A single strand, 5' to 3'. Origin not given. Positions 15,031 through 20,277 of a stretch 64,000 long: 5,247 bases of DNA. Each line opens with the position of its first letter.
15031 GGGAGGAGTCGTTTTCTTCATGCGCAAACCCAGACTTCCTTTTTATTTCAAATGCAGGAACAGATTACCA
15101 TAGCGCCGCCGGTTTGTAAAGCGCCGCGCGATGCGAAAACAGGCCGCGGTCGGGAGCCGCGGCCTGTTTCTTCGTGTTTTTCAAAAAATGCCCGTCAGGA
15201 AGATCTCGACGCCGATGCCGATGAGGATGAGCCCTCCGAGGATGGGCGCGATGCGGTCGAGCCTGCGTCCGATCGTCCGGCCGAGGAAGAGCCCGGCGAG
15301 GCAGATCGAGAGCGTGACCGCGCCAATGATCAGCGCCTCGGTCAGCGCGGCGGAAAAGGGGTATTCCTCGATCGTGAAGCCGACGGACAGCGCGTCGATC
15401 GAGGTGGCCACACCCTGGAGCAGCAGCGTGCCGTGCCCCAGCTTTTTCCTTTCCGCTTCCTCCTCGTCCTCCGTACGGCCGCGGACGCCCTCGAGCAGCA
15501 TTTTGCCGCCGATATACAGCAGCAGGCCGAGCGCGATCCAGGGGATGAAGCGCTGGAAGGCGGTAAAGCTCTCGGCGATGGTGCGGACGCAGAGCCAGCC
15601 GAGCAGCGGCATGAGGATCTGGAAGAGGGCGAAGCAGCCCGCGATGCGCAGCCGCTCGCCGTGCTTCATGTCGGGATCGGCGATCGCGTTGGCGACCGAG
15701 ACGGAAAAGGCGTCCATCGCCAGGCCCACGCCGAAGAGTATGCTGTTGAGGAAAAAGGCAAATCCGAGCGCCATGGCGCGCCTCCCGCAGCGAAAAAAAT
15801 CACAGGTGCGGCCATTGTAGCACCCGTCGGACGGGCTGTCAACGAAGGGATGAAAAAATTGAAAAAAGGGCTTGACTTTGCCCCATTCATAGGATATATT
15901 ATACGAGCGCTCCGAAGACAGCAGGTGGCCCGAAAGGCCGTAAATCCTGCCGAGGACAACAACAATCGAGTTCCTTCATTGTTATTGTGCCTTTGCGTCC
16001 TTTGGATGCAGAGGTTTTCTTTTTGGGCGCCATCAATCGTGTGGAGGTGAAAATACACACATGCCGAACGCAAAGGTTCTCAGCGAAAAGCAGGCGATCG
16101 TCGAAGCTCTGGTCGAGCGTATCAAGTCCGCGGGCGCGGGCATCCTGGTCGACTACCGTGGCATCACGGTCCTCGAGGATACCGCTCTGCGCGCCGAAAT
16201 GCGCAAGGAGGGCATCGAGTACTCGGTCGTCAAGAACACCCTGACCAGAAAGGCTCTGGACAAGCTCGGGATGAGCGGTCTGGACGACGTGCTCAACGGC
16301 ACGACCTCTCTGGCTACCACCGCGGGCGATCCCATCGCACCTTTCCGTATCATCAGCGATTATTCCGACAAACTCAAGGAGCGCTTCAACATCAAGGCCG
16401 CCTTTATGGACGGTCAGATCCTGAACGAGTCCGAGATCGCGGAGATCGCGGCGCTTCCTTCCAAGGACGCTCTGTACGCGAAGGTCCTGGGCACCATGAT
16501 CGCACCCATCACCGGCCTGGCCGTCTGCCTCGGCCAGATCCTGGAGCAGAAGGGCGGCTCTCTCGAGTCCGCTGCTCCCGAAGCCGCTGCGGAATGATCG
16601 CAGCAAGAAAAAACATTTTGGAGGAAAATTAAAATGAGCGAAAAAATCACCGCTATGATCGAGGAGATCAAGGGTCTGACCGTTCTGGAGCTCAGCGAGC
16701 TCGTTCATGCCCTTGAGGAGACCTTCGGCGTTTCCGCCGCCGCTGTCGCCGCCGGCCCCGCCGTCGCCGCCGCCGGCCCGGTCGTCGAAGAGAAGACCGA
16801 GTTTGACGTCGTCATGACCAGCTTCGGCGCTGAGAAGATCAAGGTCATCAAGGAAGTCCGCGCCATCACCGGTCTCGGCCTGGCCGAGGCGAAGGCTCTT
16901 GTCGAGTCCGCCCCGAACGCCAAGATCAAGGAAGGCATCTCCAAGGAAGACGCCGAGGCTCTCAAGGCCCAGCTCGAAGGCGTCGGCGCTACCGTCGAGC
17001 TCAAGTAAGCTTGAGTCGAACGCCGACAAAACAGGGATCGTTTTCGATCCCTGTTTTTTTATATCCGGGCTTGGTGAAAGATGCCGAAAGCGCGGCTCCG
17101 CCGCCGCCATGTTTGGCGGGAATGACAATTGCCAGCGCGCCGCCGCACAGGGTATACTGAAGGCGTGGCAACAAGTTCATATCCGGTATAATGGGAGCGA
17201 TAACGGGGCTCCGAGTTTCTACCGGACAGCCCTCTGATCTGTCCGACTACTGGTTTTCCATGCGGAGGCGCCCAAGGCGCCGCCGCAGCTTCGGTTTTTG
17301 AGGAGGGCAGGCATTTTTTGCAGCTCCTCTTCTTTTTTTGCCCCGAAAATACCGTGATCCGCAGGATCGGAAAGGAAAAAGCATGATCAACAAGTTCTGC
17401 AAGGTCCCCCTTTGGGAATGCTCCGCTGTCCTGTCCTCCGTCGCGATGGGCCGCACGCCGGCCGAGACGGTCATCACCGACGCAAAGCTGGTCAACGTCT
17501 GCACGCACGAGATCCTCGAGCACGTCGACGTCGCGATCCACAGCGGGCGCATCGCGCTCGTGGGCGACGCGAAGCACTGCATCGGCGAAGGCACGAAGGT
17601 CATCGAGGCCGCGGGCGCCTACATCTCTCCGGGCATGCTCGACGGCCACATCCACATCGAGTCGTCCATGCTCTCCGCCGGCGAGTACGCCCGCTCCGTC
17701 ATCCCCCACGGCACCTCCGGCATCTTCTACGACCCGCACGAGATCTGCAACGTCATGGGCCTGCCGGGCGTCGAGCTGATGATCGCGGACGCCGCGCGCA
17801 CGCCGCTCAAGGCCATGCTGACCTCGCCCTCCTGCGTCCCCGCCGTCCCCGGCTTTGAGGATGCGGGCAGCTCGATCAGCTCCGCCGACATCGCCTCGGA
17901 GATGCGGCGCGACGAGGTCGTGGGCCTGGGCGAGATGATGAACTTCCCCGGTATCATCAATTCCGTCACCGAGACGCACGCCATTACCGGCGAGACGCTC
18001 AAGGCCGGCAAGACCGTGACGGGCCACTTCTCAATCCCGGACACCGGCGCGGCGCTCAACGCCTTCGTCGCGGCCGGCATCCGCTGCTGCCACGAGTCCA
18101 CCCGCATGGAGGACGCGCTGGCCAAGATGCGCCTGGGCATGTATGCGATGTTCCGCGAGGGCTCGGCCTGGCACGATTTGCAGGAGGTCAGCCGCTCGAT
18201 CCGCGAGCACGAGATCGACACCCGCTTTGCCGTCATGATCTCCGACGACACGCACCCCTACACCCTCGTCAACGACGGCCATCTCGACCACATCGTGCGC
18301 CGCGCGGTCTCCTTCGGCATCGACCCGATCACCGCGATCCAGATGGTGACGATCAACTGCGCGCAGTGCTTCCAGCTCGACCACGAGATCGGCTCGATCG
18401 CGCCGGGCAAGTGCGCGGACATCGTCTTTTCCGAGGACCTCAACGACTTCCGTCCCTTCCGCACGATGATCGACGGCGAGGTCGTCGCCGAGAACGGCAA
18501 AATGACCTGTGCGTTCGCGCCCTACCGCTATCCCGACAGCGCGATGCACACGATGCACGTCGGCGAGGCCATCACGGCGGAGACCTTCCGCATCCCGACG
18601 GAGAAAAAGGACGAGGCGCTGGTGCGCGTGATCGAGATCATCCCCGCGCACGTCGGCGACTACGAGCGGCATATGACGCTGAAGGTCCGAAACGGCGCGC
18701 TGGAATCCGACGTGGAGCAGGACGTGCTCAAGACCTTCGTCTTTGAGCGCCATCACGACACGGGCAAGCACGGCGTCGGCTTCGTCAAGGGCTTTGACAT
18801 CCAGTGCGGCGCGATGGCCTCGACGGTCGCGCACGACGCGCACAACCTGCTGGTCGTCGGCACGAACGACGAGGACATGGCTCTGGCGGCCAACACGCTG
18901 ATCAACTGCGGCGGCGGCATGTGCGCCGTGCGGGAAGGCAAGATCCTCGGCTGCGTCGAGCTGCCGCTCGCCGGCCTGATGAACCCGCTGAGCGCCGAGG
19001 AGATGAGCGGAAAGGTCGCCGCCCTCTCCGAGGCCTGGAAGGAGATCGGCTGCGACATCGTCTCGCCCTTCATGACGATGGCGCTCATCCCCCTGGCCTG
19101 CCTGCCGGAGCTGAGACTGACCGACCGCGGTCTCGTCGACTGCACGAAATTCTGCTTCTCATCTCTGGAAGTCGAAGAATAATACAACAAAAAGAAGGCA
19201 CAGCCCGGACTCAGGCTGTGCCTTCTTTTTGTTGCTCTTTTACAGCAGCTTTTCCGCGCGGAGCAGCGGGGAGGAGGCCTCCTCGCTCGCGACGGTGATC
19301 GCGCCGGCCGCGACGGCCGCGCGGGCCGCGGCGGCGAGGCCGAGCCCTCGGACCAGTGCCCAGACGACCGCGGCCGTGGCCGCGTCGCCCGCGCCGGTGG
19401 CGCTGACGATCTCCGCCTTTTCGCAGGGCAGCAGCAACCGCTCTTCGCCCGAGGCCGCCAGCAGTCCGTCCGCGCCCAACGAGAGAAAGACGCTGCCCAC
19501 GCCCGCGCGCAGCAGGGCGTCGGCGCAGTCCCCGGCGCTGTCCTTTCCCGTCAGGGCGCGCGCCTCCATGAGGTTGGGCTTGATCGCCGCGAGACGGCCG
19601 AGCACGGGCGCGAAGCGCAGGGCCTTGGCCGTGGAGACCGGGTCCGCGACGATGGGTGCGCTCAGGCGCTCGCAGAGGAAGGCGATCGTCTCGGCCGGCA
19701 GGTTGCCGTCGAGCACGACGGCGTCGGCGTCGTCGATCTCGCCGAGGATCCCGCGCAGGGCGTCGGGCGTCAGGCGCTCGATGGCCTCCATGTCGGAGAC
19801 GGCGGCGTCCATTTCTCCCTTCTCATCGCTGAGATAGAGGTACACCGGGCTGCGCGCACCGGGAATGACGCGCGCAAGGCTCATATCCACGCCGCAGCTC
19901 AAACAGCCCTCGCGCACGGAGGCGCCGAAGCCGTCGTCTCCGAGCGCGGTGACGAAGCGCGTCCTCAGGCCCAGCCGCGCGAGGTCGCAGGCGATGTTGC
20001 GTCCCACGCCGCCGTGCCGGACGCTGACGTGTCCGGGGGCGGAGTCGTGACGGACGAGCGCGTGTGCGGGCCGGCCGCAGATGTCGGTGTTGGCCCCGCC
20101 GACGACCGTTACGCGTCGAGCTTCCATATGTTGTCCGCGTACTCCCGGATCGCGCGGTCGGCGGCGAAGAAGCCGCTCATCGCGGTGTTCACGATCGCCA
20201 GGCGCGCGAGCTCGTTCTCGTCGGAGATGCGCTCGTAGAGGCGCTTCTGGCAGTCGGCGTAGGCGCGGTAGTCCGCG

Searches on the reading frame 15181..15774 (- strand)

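Call 50: search_protein_families(library=pfam, proteins=[window:15181-15774:-], max_evalue=0.00001)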
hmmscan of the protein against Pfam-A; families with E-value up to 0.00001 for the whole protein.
window:15181-15774:- (197 aa): 1 family
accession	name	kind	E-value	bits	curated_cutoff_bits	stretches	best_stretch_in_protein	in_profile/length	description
PF02659.21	Mntp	-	5.2e-39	133.9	24.4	1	38-192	4-152/152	Putative manganese efflux pump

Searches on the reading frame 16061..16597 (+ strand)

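Call 50: search_protein_families(library=pfam, proteins=[window:16061-16597:+], max_evalue=0.00001)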
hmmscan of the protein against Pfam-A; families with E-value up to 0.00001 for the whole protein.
window:16061-16597:+ (178 aa): 1 family
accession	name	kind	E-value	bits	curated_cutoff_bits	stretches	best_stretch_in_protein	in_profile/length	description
PF00466.25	Ribosomal_L10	-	6.4e-24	84.4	22.8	1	8-101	4-98/100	Ribosomal protein L10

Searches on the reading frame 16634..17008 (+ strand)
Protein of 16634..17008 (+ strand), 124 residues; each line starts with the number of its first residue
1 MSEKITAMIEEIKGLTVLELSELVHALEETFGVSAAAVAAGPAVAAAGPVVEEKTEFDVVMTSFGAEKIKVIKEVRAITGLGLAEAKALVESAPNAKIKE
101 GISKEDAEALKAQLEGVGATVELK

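Call 50: search_protein_families(library=pfam, proteins=[window:16634-17008:+], max_evalue=0.00001)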
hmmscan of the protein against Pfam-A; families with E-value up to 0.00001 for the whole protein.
window:16634-17008:+ (124 aa): 2 families
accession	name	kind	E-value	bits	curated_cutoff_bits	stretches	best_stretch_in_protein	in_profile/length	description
PF00542.24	Ribosomal_L12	-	7.2e-30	103.5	25.9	1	57-124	1-67/67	Ribosomal protein L7/L12 C-terminal domain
PF16320.10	Ribosomal_L12_N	-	1.4e-18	66.7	25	1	4-48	1-45/48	Ribosomal protein L7/L12 dimerisation domain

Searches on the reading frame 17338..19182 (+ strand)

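Call 42: search_protein_families(library=ncbifam, proteins=[window:17338-19182:+], max_evalue=0.00001)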
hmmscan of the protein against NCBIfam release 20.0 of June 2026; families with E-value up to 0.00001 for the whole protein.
window:17338-19182:+ (614 aa): 28 families (the best 25 are shown)
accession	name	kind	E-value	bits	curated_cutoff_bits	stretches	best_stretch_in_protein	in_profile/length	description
TIGR01178.1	ade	equivalog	3.3e-156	521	472.5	1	44-609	2-551/552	adenine deaminase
NF007457.0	PRK10027.1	equivalog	2.6e-113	379.2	768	1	19-614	8-588/588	adenine deaminase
NF051886.1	XaaProDiPepCaul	equivalog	2.7e-16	59.6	500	2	320-365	328-373/398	Xaa-Pro dipeptidase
NF006689.0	PRK09237.1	equivalog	2.5e-13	49.4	371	1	44-107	5-66/383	amidohydrolase/deacetylase family metallohydrolase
NF011990.0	PRK15446.2-6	subfamily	5.7e-13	48.3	233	0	331-385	329-384/390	alpha-D-ribose 1-methylphosphonate 5-triphosphate diphosphatase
NF006056.0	PRK08204.1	subfamily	1.2e-12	47.3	391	0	328-364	342-378/449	hypothetical protein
TIGR03178.1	allantoinase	equivalog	2.2e-11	43.2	357.85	1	53-108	8-61/441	allantoinase AllB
NF006549.0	PRK09045.1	equivalog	2.3e-10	39.7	540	1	328-364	341-377/444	TRZ/ATZ family hydrolase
NF005557.0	PRK07228.1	equivalog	3.1e-10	39.4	522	0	44-110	3-68/445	5'-deoxyadenosine deaminase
NF005960.0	PRK08044.1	equivalog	4.5e-10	38.8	688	1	60-109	18-64/453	allantoinase AllB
TIGR02318.1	phosphono_phnM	equivalog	2.2e-09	36.7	390.55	0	328-373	320-363/376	phosphonate metabolism protein PhnM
TIGR01224.1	hutI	equivalog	4.4e-09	35.6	298.15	0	63-107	4-49/377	imidazolonepropionase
NF009060.0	PRK12394.1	equivalog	7.1e-09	34.9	442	0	44-107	5-65/381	metallo-dependent hydrolase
NF009941.0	PRK13404.1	subfamily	9.6e-09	34.4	647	1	44-112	6-68/478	dihydropyrimidinase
NF009686.0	PRK13207.1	subfamily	2.1e-08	33.4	354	0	39-109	65-141/569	urease subunit alpha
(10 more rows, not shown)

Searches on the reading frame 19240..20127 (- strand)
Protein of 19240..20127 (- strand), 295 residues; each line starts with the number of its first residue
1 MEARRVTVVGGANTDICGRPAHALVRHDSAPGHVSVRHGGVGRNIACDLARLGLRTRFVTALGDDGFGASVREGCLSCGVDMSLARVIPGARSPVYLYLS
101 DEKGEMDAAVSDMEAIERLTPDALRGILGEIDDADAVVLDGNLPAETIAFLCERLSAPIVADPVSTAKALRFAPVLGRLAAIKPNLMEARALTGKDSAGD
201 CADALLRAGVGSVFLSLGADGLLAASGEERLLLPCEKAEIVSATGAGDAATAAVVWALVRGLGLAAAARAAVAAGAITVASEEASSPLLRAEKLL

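Call 42: search_protein_families(library=ncbifam, proteins=[window:19240-20127:-], max_evalue=0.00001)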
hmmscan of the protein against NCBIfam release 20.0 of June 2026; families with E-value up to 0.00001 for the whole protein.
window:19240-20127:- (295 aa): 21 families
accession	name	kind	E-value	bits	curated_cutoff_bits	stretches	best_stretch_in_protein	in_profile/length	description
NF007355.0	PRK09850.1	equivalog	1.3e-40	139.5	540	1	4-289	5-297/313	pseudouridine kinase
NF007416.0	PRK09954.1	equivalog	4.7e-32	111.3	561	1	6-293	60-354/362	sugar kinase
TIGR02152.1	D_ribokin_bact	equivalog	2.7e-31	109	299.65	1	6-286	1-288/298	ribokinase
NF008353.0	PRK11142.1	equivalog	1.3e-25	90.5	341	1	6-285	5-290/307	ribokinase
TIGR03168.1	1-PFK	subfamily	3.1e-24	85.4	216.4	1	34-285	30-288/305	hexose kinase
TIGR03828.1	pfkB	equivalog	6.1e-23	81.3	292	1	34-285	30-288/305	1-phosphofructokinase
TIGR04382.1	myo_inos_iolC_N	equivalog_domain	4e-20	72.3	300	2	185-288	195-299/309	5-dehydro-2-deoxygluconokinase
NF053626.1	RibKinHalex1628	equivalog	6.2e-15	55.5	330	1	39-286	38-280/293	ATP-dependent ribose-1-phosphate kinase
NF041320.1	pfkB_Halo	equivalog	3.3e-14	53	400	1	35-287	33-285/302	1-phosphofructokinase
TIGR02198.1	rfaE_dom_I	equivalog_domain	1.9e-12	46.9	345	1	37-280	46-298/315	D-glycero-beta-D-manno-heptose-7-phosphate kinase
NF007321.0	PRK09813.1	equivalog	2e-10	40.6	247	0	39-102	24-87/261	fructoselysine 6-kinase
NF040938.1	KDG_KDGal_kin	equivalog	1.1e-08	34.6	400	0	188-280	193-285/305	bifunctional 2-dehydro-3-deoxygluconokinase/2-dehydro-3-deoxygalactonokinase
NF049991.1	TagKinase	equivalog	2e-08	33.4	420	1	172-281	188-298/321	tagatose kinase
NF041134.1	R1P_kin_Thcocales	equivalog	2.2e-08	33.9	500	0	227-288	211-272/291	ADP-dependent ribose-1-phosphate kinase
NF047869.1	myo_kin_aldol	exception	4.9e-08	31.8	600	0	38-87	38-87/586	bifunctional 5-dehydro-2-deoxygluconokinase/5-dehydro-2-deoxyphosphogluconate aldolase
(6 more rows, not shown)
